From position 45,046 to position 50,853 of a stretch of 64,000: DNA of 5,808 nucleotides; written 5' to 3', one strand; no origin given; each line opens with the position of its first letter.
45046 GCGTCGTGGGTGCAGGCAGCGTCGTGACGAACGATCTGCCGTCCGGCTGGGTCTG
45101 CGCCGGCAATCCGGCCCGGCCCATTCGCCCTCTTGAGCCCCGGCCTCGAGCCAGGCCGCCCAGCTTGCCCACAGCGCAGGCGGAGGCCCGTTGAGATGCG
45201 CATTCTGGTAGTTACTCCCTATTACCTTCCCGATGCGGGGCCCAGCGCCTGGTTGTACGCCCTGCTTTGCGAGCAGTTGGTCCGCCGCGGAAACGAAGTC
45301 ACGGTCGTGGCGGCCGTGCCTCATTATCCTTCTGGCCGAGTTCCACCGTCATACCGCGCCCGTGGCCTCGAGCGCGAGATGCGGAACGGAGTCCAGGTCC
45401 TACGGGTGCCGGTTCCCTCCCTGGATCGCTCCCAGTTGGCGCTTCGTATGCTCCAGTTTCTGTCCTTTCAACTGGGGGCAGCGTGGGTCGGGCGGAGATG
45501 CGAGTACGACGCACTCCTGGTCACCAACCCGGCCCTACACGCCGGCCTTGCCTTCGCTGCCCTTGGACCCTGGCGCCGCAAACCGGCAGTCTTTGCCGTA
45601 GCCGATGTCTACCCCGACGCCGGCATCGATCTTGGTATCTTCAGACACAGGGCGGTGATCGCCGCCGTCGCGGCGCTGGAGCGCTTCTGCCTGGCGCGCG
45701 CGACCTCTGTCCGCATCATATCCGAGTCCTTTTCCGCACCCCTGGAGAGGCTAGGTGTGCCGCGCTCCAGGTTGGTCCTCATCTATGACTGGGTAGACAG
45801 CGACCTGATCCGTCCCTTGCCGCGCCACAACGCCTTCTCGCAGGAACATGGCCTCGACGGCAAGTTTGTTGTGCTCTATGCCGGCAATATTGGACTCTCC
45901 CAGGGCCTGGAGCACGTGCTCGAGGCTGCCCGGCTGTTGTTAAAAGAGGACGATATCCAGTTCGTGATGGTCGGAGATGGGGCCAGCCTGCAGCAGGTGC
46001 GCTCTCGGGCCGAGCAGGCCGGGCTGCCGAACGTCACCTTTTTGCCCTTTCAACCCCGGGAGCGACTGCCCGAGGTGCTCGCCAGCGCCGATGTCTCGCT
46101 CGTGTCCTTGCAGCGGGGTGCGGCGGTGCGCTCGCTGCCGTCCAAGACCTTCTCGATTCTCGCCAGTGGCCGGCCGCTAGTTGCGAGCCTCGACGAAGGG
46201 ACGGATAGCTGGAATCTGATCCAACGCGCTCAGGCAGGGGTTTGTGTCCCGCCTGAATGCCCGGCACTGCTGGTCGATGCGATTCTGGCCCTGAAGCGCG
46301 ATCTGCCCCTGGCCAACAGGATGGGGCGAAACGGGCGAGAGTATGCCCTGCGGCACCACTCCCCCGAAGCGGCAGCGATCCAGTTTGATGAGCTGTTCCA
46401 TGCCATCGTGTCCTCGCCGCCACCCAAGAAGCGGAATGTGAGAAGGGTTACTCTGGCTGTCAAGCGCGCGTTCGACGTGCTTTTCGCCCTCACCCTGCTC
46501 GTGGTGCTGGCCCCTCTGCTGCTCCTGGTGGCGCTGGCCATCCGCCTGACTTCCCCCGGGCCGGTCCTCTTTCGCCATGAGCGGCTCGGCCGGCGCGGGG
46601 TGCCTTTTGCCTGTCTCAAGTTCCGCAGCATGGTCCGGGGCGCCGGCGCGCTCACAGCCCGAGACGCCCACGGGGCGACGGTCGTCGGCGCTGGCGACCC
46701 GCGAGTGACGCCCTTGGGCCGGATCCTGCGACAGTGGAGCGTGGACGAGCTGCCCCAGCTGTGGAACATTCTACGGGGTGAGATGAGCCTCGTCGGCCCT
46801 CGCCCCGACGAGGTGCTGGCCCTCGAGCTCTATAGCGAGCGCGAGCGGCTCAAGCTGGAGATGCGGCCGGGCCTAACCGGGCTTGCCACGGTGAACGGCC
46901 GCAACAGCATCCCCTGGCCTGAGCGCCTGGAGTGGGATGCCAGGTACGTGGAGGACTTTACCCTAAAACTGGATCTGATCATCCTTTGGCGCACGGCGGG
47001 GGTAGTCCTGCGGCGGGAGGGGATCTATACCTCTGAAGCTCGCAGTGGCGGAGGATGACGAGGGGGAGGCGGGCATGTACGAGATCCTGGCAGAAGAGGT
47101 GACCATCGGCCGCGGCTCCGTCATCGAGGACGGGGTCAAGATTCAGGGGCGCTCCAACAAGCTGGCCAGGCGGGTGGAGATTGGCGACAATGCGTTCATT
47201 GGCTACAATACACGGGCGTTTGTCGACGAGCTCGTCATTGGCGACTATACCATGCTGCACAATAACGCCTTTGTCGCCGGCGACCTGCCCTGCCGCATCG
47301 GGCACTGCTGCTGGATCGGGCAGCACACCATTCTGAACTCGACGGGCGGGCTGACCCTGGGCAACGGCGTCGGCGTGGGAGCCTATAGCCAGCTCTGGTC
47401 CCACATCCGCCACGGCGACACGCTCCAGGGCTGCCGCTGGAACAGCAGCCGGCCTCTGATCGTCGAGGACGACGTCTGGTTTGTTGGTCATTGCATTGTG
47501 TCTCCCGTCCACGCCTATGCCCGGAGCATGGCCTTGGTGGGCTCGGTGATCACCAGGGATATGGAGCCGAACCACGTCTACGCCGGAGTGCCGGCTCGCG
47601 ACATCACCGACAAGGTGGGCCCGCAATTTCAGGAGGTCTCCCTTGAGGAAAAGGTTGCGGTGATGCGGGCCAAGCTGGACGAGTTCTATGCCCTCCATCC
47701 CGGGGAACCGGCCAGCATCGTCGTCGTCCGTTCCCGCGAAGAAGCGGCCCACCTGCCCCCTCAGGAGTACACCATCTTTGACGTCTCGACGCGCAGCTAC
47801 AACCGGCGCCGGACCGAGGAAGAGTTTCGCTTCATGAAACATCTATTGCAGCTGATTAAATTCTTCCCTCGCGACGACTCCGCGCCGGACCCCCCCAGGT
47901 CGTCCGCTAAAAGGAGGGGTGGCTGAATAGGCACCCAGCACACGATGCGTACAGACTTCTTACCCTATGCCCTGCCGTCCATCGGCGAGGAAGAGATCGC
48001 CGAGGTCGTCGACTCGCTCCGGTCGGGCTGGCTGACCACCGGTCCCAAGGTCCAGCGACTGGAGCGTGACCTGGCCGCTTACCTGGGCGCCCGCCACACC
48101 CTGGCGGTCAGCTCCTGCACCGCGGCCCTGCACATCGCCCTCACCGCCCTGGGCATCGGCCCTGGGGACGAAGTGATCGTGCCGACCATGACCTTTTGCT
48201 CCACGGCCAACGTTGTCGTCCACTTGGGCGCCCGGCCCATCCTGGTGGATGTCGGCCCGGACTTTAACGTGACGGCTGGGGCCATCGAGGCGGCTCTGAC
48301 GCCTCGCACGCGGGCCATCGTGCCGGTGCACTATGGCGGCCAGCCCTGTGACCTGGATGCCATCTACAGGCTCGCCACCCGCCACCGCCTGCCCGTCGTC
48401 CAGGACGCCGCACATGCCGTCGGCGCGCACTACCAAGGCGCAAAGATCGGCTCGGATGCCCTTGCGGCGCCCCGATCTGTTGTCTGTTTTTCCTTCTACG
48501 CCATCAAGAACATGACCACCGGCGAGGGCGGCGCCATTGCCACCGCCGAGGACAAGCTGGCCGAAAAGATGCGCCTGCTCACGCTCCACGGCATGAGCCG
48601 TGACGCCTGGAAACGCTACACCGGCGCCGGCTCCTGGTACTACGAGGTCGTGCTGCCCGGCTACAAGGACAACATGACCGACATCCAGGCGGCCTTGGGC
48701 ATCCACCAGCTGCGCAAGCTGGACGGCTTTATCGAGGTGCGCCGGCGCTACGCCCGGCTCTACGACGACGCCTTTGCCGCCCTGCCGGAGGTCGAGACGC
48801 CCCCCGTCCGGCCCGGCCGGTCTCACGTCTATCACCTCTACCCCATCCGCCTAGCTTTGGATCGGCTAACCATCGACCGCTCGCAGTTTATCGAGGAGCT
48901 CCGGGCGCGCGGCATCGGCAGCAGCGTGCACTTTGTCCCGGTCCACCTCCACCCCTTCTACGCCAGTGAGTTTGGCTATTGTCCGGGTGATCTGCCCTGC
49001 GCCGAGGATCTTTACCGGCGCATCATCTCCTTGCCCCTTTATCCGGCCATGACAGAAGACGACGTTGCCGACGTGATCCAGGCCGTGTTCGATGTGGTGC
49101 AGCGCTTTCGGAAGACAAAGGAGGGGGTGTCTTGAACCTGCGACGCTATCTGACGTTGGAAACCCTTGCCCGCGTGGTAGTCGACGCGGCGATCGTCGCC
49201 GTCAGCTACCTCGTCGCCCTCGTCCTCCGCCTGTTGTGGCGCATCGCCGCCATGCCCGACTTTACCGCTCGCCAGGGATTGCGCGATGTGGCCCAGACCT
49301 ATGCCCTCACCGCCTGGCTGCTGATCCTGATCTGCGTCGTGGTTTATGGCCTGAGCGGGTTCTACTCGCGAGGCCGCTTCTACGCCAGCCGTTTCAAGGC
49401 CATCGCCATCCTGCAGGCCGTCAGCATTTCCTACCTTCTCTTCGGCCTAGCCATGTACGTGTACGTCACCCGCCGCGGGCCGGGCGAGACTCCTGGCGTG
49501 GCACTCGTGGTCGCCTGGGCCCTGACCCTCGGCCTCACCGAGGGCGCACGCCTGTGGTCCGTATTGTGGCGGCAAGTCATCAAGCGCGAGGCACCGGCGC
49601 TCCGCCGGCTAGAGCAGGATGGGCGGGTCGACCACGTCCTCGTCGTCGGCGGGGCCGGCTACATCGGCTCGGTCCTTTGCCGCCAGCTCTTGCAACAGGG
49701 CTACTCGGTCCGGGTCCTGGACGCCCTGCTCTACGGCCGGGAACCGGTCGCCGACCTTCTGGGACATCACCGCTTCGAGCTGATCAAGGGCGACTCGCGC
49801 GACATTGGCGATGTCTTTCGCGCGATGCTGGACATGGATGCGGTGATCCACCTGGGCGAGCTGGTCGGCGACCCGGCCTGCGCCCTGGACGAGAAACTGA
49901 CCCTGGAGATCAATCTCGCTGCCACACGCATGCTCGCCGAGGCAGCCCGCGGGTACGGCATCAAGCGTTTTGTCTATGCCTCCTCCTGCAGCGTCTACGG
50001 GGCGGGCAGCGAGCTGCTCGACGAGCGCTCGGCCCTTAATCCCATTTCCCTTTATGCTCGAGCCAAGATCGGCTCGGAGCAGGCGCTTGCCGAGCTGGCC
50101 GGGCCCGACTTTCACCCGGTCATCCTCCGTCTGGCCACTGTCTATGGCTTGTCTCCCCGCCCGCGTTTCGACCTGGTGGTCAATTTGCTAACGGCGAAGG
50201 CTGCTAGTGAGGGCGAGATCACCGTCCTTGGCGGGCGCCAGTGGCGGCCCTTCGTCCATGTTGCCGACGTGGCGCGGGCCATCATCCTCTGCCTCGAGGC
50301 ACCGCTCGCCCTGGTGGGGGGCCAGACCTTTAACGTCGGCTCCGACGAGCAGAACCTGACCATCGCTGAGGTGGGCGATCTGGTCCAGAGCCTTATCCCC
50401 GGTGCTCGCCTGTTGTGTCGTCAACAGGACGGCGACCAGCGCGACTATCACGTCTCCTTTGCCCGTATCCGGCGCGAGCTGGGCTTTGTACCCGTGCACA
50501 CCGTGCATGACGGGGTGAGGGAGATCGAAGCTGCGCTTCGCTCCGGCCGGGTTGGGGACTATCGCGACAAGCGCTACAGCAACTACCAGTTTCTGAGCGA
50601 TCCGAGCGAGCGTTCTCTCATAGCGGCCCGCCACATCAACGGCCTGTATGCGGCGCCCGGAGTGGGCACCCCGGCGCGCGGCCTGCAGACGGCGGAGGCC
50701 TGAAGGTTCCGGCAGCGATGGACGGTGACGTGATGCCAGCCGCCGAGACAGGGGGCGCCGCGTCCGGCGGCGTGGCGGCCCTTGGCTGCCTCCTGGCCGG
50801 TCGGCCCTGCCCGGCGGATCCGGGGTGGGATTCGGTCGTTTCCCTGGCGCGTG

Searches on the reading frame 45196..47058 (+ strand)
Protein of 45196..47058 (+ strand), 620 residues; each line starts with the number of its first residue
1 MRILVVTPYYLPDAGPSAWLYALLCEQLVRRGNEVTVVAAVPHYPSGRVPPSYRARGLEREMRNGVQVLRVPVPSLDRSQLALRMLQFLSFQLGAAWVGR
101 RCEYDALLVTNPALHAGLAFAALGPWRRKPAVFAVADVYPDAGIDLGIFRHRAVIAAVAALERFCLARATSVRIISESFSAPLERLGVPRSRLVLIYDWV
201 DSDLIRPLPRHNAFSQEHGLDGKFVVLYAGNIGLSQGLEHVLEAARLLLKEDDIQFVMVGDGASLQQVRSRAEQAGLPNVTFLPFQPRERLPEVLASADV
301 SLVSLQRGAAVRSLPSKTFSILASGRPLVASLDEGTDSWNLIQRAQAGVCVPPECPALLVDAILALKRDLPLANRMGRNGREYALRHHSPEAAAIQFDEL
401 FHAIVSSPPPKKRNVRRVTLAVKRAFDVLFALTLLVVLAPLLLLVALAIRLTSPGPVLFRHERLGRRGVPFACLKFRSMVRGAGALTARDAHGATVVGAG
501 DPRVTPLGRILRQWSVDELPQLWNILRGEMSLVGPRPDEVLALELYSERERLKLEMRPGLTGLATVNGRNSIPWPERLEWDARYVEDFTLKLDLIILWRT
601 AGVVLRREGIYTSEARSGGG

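Call 11: search_protein_families(library=ncbifam, proteins=[window:45196-47058:+], max_evalue=0.1)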
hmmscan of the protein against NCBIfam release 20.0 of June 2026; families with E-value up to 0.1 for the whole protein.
window:45196-47058:+ (620 aa): 24 families
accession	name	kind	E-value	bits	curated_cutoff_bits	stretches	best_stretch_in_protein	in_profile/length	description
TIGR03025.1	EPS_sugtrans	subfamily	6.7e-76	256.3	295.55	1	412-611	247-445/445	exopolysaccharide biosynthesis polyprenyl glycosylphosphotransferase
NF007640.0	PRK10307.1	subfamily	1.7e-74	251.2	276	1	1-403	1-406/411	WcaI family glycosyltransferase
TIGR03023.1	WcaJ_sugtrans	equivalog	2.7e-64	218.1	410.75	1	415-608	255-450/453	undecaprenyl-phosphate glucose phosphotransferase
TIGR03022.1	WbaP_sugtrans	subfamily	1.2e-60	206.1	403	1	416-611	252-456/456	undecaprenyl-phosphate galactose phosphotransferase WbaP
NF052601.1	undeca_RfbP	equivalog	1.4e-51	175.1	330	1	418-605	40-236/244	undecaprenyl-phosphate galactose phosphotransferase family protein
NF041877.1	EPS_EpsZ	equivalog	1e-50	172.7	800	1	417-609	260-457/459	exopolysaccharide biosynthesis polyisoprenyl-phosphate hexose-1-phosphate transferase EpsZ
TIGR03013.1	EpsB_2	subfamily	1.9e-46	159.1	393.35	1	420-609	252-441/443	TIGR03013 family XrtA/PEP-CTERM system glycosyltransferase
NF011751.0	PRK15204.1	equivalog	1.3e-39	136.1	907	1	416-611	273-476/476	undecaprenyl-phosphate galactose phosphotransferase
TIGR04007.1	wcaI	equivalog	2e-39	135.4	800.45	1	1-396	1-400/407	colanic acid biosynthesis glycosyltransferase WcaI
NF050817.1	PolSacchBiosHfsE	equivalog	5.9e-39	134.1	750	1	419-602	268-457/467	polysaccharide biosynthesis protein HfsE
NF007518.0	PRK10124.1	equivalog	9.9e-36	123.4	684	1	418-600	269-453/464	undecaprenyl-phosphate glucose phosphotransferase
NF045514.1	glycotran_HepC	equivalog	3.7e-27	95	140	1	413-537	107-211/220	heterocyst development glycosyltransferase HepC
TIGR04063.1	stp3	hypoth_equivalog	1.5e-18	66.9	442.05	1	61-405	50-396/397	TIGR04063 family PEP-CTERM/XrtA system glycosyltransferase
TIGR03088.1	stp2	hypoth_equivalog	1.9e-14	53.5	409.05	1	184-403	153-372/374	TIGR03088 family PEP-CTERM/XrtA system glycosyltransferase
NF041876.1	EPS_EpsE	equivalog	7.9e-07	28.6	400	1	221-393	212-385/389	exopolysaccharide biosynthesis GT4 family glycosyltransferase EpsE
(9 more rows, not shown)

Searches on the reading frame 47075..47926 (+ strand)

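Call 111: search_protein_families(library=ncbifam, proteins=[window:47075-47926:+], max_evalue=0.00001)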
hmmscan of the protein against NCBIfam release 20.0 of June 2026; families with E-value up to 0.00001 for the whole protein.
window:47075-47926:+ (283 aa): 10 families
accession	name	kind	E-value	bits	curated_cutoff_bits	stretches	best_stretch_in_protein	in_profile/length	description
TIGR03570.1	NeuD_NnaD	subfamily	1.2e-13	51.1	160.8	1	4-119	95-198/202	NeuD/PglB/VioB family sugar acetyltransferase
NF007797.0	PRK10502.1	subfamily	1.2e-11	44.6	192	1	74-181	74-180/183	WcaF family extracellular polysaccharide biosynthesis acetyltransferase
TIGR03532.1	DapD_Ac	equivalog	1.3e-09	38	231.75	1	106-179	138-213/231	2,3,4,5-tetrahydropyridine-2,6-dicarboxylate N-acetyltransferase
NF007076.0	PRK09527.1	equivalog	4.7e-09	36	347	0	125-178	129-183/203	galactoside O-acetyltransferase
NF041874.1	EPS_EpsC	equivalog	5.2e-09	36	150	0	81-179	70-166/168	serine O-acetyltransferase EpsC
NF007499.0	PRK10092.1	equivalog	8.9e-09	35.4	314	0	125-177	127-180/183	maltose O-acetyltransferase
TIGR03308.1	phn_thr-fam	hypoth_equivalog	7.6e-07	29.2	201.65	0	121-183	102-165/204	phosphonate metabolim protein, transferase hexapeptide repeat family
TIGR01853.1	lipid_A_lpxD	equivalog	1.7e-06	27.2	242.5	0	33-117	196-279/325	UDP-3-O-(3-hydroxymyristoyl)glucosamine N-acyltransferase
NF007240.0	PRK09677.1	equivalog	2.7e-06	27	243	0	74-111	132-167/192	putative lipopolysaccharide biosynthesis O-acetyl transferase WbbJ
NF002060.0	PRK00892.1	subfamily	4.1e-06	26.1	207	0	34-116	206-287/345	UDP-3-O-(3-hydroxymyristoyl)glucosamine N-acyltransferase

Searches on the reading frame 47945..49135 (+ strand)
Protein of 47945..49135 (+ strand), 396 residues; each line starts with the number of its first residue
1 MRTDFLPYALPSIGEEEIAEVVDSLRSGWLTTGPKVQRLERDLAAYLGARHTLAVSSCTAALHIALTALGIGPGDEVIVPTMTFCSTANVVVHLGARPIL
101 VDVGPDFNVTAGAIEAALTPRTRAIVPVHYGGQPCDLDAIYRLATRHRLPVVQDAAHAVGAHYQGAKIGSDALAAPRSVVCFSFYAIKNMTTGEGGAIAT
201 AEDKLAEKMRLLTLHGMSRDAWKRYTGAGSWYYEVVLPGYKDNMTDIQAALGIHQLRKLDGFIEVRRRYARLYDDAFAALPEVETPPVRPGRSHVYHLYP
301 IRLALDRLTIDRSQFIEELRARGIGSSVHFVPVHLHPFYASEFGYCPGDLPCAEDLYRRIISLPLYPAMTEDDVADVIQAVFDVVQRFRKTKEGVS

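Call 111: search_protein_families(library=ncbifam, proteins=[window:47945-49135:+], max_evalue=0.00001)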
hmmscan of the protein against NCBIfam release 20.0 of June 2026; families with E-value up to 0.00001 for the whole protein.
window:47945-49135:+ (396 aa): 21 families
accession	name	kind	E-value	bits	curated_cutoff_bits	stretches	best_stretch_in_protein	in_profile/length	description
NF008658.2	PRK11658.1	equivalog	1.2e-120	402.6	631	1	3-386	2-378/379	UDP-4-amino-4-deoxy-L-arabinose aminotransferase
TIGR03588.1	PseC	equivalog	1.3e-118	396.2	423.5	1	5-384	1-379/380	UDP-4-amino-4,6-dideoxy-N-acetyl-beta-L-altrosamine transaminase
NF008687.0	PRK11706.1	equivalog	3.1e-72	243.4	375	1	7-385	3-374/375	dTDP-4-amino-4,6-dideoxygalactose transaminase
TIGR04181.1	NHT_00031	hypoth_equivalog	4.4e-66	223.2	420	1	9-364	4-357/359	LegC family aminotransferase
TIGR02379.1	ECA_wecE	subfamily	8.5e-61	205.8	434.85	1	6-385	2-375/376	dTDP-4-amino-4,6-dideoxy-D-glucose transaminase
TIGR04427.1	PLP_DesI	equivalog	4.7e-52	177.4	650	1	24-381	41-379/390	dTDP-4-dehydro-6-deoxyglucose aminotransferase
NF011936.0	PRK15407.1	equivalog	7e-51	173.3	423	2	6-211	37-246/440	lipopolysaccharide biosynthesis protein RfbH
NF005816.0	PRK07682.1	equivalog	6.1e-09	35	620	1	55-209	96-257/390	aminotransferase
NF004770.0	PRK06108.1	subfamily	6.6e-08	31.8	422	1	45-154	92-209/396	pyridoxal phosphate-dependent aminotransferase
NF005817.0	PRK07683.1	equivalog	7.4e-08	31.5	575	1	49-128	89-167/387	aminotransferase A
NF005871.0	PRK07811.1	equivalog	9.9e-08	30.9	513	1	22-211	46-233/389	cystathionine gamma-synthase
NF009079.0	PRK12414.1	subfamily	3e-07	29.8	481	1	45-126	86-167/384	methionine aminotransferase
NF006488.0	PRK08912.1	equivalog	3.4e-07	29.5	498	1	52-126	90-164/387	aminotransferase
TIGR01325.1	O_suc_HS_sulf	equivalog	3.4e-07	29.2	510.05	1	31-218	51-233/380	O-succinylhomoserine sulfhydrylase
NF004621.0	PRK05957.1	equivalog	3.7e-07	29.2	498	1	60-129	100-168/389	pyridoxal phosphate-dependent aminotransferase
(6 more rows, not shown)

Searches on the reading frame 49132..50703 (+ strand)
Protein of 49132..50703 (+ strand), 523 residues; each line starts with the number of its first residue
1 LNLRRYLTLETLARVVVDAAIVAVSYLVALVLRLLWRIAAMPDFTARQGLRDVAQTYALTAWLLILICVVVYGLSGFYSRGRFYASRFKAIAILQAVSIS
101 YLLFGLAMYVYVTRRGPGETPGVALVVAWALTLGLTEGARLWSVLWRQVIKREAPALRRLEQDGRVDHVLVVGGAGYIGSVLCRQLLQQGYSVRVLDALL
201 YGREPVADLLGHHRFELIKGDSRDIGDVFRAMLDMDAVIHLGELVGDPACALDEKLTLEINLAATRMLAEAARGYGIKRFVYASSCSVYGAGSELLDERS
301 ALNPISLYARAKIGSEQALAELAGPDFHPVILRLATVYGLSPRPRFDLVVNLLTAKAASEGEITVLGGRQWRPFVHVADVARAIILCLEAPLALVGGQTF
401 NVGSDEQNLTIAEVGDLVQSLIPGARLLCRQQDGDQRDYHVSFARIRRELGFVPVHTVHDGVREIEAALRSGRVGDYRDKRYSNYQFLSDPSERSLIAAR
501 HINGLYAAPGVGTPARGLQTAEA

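Call 4: search_protein_families(library=pfam, proteins=[window:49132-50703:+], max_evalue=0.01)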
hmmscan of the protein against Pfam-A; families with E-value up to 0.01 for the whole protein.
window:49132-50703:+ (523 aa): 8 families
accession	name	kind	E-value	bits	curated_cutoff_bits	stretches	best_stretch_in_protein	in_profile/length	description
PF01370.27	Epimerase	-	1.5e-49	169.1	20.9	1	169-403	1-240/240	NAD dependent epimerase/dehydratase family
PF16363.11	GDP_Man_Dehyd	-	2.7e-25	90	27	1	170-464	1-331/332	GDP-mannose 4,6 dehydratase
PF01073.25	3Beta_HSD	-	3.7e-19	69.2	22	1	170-388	1-229/280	3-beta hydroxysteroid dehydrogenase/isomerase family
PF04321.23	RmlD_sub_bind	-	2.2e-15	56.9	27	1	168-392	2-201/287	RmlD substrate binding domain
PF13460.12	NAD_binding_10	-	1.7e-12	48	27.2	1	173-335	1-144/184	NAD(P)H-binding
PF05368.20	NmrA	-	4.9e-08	33.3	27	1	168-285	4-107/298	NmrA-like family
PF02719.21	Polysacc_synt_2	-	1.3e-05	25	20.2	1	169-285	1-128/293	Polysaccharide biosynthesis protein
PF00106.31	adh_short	-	0.0065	16.4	26.6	1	168-232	2-68/195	short chain dehydrogenase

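Call 11: search_protein_families(library=ncbifam, proteins=[window:49132-50703:+], max_evalue=0.1)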
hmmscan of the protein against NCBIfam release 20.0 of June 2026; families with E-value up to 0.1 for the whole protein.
window:49132-50703:+ (523 aa): 40 families (the best 25 are shown)
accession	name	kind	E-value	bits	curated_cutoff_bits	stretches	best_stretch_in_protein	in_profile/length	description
TIGR01179.1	galE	equivalog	9.8e-33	113.4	262.3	1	169-457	2-312/332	UDP-glucose 4-epimerase GalE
TIGR01181.1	dTDP_gluc_dehyt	equivalog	2.8e-25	89.1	365.1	1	169-464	2-306/321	dTDP-glucose 4,6-dehydratase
TIGR04180.1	EDH_00030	hypoth_equivalog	2.4e-23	82.6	475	1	169-422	1-256/297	NAD-dependent 4,6-dehydratase LegB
TIGR02197.1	heptose_epim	equivalog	5.1e-19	68.6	274.6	1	169-405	1-244/316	ADP-glyceromanno-heptose 6-epimerase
NF007956.0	PRK10675.1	subfamily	8.6e-19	67.8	394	1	168-336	2-179/338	UDP-glucose 4-epimerase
NF043036.1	ErythonDh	equivalog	7.2e-17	61.6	325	1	168-324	2-165/321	D-erythronate dehydrogenase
TIGR03466.1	HpnA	hypoth_equivalog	1.1e-16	60.6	367.65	1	168-356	2-192/327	hopanoid-associated sugar epimerase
NF042422.1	oxyalk_red_OleD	equivalog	2.2e-15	56.9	580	1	168-338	2-169/329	2-alkyl-3-oxoalkanoate reductase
TIGR01214.1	rmlD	equivalog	1.8e-14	53.5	224.05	1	169-390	2-199/285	dTDP-4-dehydrorhamnose reductase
NF007582.0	PRK10217.1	equivalog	1.6e-12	47.2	698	1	168-464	3-326/355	dTDP-glucose 4,6-dehydratase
NF042423.1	oxyalk_red_Shew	equivalog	1.8e-12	47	580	1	164-340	6-177/331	2-alkyl-3-oxoalkanoate reductase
NF007490.0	PRK10084.1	subfamily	4.2e-12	45.7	649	1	169-464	3-329/361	dTDP-glucose 4,6-dehydratase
NF008872.0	PRK11908.1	equivalog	5.5e-10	38.8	294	2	168-295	3-130/349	bifunctional UDP-4-keto-pentose/UDP-xylose synthase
NF052578.1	StrlDmthSdmBMthl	equivalog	6.8e-10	39.2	600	1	169-338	3-170/328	sterol demethylase protein SdmB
NF041293.1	G6PDh_Azf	equivalog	1.1e-09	38.1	400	1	167-290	3-120/252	NAD-dependent glucose-6-phosphate dehydrogenase Azf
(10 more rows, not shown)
